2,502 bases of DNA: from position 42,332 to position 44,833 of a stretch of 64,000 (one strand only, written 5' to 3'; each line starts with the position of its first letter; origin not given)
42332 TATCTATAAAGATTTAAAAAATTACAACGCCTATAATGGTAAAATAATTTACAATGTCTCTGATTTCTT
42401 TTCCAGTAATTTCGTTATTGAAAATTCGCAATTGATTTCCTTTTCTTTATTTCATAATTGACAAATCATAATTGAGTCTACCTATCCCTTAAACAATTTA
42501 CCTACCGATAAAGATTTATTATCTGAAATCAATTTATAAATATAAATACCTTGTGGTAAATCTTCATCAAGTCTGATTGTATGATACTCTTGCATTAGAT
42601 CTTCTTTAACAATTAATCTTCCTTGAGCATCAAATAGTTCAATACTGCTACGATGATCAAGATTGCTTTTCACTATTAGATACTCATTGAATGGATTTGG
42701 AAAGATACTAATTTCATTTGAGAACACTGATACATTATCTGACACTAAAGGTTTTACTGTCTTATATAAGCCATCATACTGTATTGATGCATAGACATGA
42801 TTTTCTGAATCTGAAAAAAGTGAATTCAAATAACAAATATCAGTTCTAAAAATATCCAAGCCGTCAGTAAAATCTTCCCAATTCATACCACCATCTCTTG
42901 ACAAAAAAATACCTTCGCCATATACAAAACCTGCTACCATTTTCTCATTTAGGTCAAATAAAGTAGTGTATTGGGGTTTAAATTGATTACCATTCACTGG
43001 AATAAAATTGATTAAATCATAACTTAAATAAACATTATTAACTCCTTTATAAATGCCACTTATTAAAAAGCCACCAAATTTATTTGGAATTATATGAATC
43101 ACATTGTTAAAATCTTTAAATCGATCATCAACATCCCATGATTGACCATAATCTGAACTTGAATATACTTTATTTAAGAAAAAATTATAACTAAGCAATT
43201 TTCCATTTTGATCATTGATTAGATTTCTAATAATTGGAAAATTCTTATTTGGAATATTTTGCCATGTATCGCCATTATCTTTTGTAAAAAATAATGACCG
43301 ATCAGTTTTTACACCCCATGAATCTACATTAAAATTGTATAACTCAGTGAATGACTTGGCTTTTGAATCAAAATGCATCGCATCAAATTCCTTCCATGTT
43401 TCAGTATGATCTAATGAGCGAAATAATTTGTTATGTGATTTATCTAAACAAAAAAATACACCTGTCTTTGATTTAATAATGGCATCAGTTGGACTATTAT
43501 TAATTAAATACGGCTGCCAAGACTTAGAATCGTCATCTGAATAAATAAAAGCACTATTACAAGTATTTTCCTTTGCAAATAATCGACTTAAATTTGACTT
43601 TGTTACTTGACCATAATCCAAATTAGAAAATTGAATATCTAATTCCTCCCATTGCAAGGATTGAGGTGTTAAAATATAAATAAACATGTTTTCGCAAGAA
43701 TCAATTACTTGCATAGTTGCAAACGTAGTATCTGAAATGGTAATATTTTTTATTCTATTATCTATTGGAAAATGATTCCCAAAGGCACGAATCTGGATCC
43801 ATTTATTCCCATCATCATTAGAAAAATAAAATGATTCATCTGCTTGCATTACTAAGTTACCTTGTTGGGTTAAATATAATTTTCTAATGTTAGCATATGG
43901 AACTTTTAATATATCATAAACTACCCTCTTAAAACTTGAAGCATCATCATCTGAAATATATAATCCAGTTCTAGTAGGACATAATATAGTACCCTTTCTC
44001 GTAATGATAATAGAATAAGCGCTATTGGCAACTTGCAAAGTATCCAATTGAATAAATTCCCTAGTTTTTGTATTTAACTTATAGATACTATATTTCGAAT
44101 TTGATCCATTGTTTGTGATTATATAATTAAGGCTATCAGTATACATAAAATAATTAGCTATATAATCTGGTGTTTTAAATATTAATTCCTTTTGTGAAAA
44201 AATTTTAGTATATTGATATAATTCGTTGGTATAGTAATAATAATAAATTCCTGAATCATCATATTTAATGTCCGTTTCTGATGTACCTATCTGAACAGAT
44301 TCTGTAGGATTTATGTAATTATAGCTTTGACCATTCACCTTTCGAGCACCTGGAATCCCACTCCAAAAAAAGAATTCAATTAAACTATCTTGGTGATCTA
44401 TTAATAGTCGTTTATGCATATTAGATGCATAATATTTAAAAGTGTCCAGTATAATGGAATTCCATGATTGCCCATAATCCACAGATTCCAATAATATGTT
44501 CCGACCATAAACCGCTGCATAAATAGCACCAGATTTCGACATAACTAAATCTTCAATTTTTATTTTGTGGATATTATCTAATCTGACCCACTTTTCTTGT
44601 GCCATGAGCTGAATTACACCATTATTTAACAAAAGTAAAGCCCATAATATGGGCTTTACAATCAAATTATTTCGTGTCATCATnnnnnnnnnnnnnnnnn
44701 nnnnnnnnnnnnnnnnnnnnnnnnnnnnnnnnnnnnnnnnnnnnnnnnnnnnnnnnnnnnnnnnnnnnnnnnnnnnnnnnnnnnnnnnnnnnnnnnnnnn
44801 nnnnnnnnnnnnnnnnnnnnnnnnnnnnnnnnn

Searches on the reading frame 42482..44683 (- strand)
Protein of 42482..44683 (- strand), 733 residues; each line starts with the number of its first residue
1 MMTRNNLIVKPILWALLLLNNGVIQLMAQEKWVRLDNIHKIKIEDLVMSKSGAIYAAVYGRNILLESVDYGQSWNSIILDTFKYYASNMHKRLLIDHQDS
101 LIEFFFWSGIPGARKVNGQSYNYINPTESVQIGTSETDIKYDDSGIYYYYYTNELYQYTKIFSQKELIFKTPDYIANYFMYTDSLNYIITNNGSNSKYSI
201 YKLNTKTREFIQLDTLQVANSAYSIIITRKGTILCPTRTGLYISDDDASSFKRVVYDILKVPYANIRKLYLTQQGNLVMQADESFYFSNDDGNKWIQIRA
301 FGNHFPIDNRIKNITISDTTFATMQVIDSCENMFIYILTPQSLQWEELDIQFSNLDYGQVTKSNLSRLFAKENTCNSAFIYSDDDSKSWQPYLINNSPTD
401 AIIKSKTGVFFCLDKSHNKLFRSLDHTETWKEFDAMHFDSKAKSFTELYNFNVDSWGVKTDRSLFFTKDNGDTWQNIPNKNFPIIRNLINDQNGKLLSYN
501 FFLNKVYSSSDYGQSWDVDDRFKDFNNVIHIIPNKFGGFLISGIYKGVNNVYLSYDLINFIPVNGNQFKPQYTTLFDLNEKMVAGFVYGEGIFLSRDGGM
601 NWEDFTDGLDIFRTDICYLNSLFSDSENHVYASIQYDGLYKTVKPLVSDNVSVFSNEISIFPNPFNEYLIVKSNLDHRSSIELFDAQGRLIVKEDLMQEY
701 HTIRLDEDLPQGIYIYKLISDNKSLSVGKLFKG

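Call 53: search_protein_families(library=pfam, proteins=[window:42482-44683:-], max_evalue=0.001)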
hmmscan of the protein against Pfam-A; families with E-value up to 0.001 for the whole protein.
window:42482-44683:- (733 aa): 3 families
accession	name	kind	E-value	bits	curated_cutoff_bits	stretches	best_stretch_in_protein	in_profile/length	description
PF18962.6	Por_Secre_tail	-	1.1e-08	35.7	27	1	660-726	1-70/75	Secretion system C-terminal sorting domain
PF15902.12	Sortilin-Vps10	-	8.8e-08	31.8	33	0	418-517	1-110/446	Sortilin, neurotensin receptor 3,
PF14870.12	PSII_BNR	-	6.6e-07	29.3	27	0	416-517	36-138/303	Photosynthesis system II assembly factor YCF48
